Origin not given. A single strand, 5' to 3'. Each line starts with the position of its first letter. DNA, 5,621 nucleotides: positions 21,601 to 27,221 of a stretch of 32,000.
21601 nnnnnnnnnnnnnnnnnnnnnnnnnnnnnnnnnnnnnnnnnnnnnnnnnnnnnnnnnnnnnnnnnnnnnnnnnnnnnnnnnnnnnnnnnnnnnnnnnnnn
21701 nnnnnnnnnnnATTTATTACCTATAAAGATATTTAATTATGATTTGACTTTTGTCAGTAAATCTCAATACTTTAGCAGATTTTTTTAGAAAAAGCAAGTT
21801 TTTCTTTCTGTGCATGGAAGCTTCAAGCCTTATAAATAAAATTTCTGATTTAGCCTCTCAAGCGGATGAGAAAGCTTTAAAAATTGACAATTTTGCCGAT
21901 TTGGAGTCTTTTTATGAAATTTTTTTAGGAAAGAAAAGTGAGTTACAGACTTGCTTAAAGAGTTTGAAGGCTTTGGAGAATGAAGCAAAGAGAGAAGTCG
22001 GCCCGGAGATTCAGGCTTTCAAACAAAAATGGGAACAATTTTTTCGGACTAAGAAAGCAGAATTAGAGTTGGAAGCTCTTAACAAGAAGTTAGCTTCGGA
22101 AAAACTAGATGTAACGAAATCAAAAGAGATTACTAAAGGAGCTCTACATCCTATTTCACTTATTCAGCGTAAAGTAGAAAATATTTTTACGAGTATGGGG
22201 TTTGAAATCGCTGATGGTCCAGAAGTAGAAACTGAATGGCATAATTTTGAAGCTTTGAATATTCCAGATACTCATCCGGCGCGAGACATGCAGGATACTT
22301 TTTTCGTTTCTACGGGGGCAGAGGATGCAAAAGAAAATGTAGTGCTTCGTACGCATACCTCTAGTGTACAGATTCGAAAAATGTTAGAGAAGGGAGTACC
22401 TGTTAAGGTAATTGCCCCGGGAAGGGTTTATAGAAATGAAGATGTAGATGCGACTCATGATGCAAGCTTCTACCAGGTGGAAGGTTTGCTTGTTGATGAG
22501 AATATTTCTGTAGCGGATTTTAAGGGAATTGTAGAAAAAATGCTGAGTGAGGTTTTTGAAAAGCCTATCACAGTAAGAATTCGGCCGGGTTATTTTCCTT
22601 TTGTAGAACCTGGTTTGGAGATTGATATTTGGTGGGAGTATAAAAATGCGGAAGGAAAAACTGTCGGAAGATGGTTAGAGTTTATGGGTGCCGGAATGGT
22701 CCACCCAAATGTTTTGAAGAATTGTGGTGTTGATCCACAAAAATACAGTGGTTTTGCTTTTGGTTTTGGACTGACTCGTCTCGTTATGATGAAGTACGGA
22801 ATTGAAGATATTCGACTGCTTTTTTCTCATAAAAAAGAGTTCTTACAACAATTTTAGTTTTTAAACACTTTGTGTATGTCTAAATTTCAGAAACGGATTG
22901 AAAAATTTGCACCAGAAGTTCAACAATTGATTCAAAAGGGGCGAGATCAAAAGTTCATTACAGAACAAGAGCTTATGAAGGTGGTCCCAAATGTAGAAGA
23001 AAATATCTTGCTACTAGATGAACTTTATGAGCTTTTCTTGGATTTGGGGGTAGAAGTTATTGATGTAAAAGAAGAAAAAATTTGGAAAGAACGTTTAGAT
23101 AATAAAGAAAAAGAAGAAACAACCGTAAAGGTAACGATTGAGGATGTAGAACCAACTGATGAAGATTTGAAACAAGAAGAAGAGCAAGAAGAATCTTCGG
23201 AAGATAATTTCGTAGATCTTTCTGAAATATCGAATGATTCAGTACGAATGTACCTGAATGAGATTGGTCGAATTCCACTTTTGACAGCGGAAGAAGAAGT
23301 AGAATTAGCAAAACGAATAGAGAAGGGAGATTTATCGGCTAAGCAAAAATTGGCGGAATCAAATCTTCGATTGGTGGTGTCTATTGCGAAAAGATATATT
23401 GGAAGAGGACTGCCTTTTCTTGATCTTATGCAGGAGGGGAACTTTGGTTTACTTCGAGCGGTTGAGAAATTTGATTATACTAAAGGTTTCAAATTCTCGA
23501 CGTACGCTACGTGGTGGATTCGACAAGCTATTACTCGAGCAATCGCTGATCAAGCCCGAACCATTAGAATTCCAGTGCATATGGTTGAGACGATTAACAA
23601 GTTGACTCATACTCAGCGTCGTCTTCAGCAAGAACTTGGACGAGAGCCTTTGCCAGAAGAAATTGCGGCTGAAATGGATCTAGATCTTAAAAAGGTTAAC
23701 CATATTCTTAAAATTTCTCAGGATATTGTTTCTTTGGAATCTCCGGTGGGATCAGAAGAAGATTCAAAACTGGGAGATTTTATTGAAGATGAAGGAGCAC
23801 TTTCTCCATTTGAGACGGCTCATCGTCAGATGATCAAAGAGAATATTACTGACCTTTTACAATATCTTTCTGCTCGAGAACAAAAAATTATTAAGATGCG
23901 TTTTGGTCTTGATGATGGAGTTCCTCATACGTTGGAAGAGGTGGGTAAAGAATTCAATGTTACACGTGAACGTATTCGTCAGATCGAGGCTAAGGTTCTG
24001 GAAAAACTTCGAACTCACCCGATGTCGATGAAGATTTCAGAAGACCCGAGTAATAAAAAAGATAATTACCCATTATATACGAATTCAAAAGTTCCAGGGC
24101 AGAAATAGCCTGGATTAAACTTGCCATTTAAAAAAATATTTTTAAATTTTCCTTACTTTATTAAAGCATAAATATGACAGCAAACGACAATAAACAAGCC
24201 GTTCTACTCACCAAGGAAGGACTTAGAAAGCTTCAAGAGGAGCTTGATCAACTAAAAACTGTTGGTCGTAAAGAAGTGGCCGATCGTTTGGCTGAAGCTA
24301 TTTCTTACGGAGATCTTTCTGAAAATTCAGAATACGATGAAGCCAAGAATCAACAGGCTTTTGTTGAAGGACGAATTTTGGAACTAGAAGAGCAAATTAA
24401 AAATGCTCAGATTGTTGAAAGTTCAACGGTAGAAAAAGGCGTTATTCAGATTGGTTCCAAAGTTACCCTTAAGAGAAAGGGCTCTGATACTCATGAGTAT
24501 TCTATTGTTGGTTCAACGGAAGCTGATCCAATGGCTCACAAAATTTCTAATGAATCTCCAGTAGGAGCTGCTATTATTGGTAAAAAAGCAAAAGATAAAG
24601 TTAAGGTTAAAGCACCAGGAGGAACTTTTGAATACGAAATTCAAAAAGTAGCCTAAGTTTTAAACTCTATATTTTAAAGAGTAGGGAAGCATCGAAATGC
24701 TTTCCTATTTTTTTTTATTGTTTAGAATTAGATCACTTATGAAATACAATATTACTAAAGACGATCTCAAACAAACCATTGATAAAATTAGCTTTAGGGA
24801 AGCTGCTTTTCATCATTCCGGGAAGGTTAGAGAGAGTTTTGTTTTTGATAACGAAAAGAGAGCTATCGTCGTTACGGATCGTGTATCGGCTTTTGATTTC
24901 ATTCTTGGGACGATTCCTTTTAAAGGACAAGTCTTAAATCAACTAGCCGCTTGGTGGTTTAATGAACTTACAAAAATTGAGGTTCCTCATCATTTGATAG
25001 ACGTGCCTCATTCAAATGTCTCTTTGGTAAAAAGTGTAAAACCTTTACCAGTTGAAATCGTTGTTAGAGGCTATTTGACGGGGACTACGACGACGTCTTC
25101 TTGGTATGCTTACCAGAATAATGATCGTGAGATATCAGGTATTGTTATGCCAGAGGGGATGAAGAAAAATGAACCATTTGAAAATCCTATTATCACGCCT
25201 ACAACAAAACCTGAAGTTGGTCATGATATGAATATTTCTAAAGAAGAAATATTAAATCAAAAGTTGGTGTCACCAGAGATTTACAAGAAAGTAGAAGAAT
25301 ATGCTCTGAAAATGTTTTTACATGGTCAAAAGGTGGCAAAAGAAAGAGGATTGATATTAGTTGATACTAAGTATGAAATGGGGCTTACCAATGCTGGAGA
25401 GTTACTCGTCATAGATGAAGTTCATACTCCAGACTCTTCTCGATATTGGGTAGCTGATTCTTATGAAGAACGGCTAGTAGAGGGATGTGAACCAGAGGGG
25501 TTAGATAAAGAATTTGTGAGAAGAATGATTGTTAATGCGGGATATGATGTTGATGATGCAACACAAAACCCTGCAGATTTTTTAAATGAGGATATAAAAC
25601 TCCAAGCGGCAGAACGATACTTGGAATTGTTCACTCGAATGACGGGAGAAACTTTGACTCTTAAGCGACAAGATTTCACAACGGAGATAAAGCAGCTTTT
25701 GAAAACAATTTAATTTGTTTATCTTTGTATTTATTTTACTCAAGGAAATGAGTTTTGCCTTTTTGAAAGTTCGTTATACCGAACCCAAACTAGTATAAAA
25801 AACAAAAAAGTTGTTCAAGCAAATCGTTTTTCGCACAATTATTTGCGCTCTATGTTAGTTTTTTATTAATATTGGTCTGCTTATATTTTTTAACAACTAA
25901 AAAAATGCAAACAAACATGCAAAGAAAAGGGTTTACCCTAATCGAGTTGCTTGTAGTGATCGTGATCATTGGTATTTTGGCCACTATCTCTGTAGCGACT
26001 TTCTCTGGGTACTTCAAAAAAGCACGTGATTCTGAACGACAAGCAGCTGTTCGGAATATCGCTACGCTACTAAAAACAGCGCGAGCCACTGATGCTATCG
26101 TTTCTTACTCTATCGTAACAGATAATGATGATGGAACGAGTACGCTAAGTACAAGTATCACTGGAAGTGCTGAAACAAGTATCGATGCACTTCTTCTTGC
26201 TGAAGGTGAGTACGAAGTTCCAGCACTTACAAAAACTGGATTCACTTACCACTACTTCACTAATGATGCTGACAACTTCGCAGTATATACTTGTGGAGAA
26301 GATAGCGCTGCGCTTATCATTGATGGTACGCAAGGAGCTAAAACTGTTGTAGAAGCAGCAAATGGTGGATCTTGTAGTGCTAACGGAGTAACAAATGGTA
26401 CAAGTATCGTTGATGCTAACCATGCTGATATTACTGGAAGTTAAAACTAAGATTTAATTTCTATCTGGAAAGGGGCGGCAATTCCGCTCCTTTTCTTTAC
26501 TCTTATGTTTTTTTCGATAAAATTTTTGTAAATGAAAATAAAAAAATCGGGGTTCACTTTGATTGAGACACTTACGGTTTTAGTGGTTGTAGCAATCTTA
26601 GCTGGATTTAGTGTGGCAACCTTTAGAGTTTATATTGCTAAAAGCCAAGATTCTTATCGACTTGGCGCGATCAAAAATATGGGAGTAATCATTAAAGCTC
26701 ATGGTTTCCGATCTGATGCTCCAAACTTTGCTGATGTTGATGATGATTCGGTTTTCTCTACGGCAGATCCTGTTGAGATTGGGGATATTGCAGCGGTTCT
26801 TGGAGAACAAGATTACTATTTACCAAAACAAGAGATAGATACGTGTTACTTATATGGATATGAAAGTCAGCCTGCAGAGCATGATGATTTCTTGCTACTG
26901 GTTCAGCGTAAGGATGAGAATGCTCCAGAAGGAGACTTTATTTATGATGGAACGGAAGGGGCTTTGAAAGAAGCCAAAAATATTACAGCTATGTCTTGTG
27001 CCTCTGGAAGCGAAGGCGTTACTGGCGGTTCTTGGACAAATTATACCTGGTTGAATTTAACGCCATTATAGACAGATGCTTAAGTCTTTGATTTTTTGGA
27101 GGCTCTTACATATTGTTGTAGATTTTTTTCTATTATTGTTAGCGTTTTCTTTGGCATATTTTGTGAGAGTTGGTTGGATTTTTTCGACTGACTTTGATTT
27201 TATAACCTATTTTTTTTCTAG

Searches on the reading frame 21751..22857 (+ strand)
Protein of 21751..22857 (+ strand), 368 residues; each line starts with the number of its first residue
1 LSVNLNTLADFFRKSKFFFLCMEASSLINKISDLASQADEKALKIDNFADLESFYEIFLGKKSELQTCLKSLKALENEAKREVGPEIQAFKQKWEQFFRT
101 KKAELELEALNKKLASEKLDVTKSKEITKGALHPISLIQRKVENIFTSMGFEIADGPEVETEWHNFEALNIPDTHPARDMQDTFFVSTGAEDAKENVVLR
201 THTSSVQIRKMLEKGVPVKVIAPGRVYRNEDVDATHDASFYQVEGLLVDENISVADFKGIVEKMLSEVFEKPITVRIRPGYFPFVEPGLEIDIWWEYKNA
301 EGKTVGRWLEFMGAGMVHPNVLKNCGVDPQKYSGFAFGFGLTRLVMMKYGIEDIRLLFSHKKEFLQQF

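Call 5: search_protein_families(library=pfam, proteins=[window:21751-22857:+], max_evalue=0.001)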
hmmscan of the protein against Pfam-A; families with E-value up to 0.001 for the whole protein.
window:21751-22857:+ (368 aa): 3 families
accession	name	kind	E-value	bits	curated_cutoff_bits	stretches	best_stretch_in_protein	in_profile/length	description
PF01409.25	tRNA-synt_2d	-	6.6e-95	317.7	19.8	1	120-368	3-246/246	tRNA synthetases class II core domain (F)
PF02912.23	Phe_tRNA-synt_N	-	4.1e-14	52.7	22.3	1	47-114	2-69/69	Aminoacyl tRNA synthetase class II, N-terminal domain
PF00152.25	tRNA-synt_2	-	0.00027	20.6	25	0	223-271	97-143/308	tRNA synthetases class II (D, K and N)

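Call 14: list_cluster_members(proteins=[P0001, window:21751-22857:+, window:17014-19923:+, window:12636-12983:+])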
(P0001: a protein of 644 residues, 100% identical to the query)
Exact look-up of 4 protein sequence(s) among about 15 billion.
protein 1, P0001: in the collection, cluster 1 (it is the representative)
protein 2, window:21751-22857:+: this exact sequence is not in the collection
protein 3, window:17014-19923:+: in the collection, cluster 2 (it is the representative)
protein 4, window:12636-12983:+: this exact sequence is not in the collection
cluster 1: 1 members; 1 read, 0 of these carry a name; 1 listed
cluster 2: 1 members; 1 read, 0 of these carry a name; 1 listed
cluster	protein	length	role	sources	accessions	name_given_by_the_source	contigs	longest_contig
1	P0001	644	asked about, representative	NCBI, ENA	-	-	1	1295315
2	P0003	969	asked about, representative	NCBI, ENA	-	-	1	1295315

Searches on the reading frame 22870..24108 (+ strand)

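Call 5: search_protein_families(library=pfam, proteins=[window:22870-24108:+], max_evalue=0.001)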
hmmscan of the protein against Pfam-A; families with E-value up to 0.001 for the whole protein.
window:22870-24108:+ (412 aa): 5 families
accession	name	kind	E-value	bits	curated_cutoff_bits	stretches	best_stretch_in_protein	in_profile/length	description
PF04539.22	Sigma70_r3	-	5.1e-27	94.2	25.3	1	240-315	1-76/78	Sigma-70 region 3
PF04542.20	Sigma70_r2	-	5.9e-24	84.1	24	1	161-231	1-71/71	Sigma-70 region 2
PF00140.25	Sigma70_r1_2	-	4.1e-20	71.9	22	1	123-154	1-32/34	Sigma-70 factor, region 1.2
PF04545.22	Sigma70_r4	-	5.1e-17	61.6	24.1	1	330-381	2-49/50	Sigma-70, region 4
PF03979.19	Sigma70_r1_1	-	4e-07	30.3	22.5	1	15-83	5-75/81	Sigma-70 factor, region 1.1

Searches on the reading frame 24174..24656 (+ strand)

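Call 5: search_protein_families(library=pfam, proteins=[window:24174-24656:+], max_evalue=0.001)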
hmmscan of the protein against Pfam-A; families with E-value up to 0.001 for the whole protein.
window:24174-24656:+ (160 aa): 2 families
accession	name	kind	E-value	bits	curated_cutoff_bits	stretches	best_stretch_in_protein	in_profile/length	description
PF03449.20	GreA_GreB_N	-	2.7e-29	101.6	24.5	1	11-80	2-71/71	Transcription elongation factor, N-terminal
PF01272.25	GreA_GreB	-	1.1e-22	80.3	26.9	1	88-159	3-75/77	Transcription elongation factor, GreA/GreB, C-term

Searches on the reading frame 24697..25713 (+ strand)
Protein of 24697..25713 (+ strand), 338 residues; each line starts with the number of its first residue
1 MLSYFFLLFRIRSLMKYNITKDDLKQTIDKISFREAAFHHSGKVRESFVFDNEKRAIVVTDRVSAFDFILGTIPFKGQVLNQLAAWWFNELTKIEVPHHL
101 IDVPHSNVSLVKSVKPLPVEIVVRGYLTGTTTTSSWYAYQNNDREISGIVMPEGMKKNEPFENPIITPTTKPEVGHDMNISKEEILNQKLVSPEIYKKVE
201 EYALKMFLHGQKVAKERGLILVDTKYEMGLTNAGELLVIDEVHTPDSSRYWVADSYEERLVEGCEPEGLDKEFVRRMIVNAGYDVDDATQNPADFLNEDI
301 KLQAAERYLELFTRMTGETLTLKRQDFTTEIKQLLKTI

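Call 5: search_protein_families(library=pfam, proteins=[window:24697-25713:+], max_evalue=0.001)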
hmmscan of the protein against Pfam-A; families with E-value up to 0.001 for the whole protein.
window:24697-25713:+ (338 aa): 1 family
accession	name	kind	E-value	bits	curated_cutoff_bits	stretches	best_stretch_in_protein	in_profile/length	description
PF01259.24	SAICAR_synt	-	5.6e-67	226.3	20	1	40-285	3-226/233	SAICAR synthetase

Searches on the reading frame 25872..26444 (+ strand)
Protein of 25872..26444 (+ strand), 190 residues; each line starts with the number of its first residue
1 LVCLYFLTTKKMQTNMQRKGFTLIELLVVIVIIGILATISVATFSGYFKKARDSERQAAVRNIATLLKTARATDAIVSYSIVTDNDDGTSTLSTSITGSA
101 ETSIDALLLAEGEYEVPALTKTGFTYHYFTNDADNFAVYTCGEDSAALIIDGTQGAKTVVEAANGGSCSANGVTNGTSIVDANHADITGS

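Call 30: search_protein_families(library=pfam, proteins=[window:25872-26444:+], max_evalue=0.01)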
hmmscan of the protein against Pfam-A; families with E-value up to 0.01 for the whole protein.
window:25872-26444:+ (190 aa): 1 family
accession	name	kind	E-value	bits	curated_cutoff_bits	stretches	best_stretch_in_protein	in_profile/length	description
PF07963.17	N_methyl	-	1.5e-09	37.4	21.2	1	16-40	2-26/27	Prokaryotic N-terminal methylation motif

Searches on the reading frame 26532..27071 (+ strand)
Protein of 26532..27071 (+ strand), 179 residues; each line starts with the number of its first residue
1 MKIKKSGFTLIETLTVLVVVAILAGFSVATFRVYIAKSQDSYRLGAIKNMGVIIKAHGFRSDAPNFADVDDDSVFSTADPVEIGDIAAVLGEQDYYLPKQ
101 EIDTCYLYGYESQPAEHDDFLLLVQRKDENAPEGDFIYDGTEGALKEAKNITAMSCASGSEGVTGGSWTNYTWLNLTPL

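Call 30: search_protein_families(library=pfam, proteins=[window:26532-27071:+], max_evalue=0.01)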
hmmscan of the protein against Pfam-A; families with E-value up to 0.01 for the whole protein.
window:26532-27071:+ (179 aa): 1 family
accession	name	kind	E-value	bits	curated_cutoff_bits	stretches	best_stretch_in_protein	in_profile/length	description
PF07963.17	N_methyl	-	7.4e-06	25.8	21.2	1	4-26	3-25/27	Prokaryotic N-terminal methylation motif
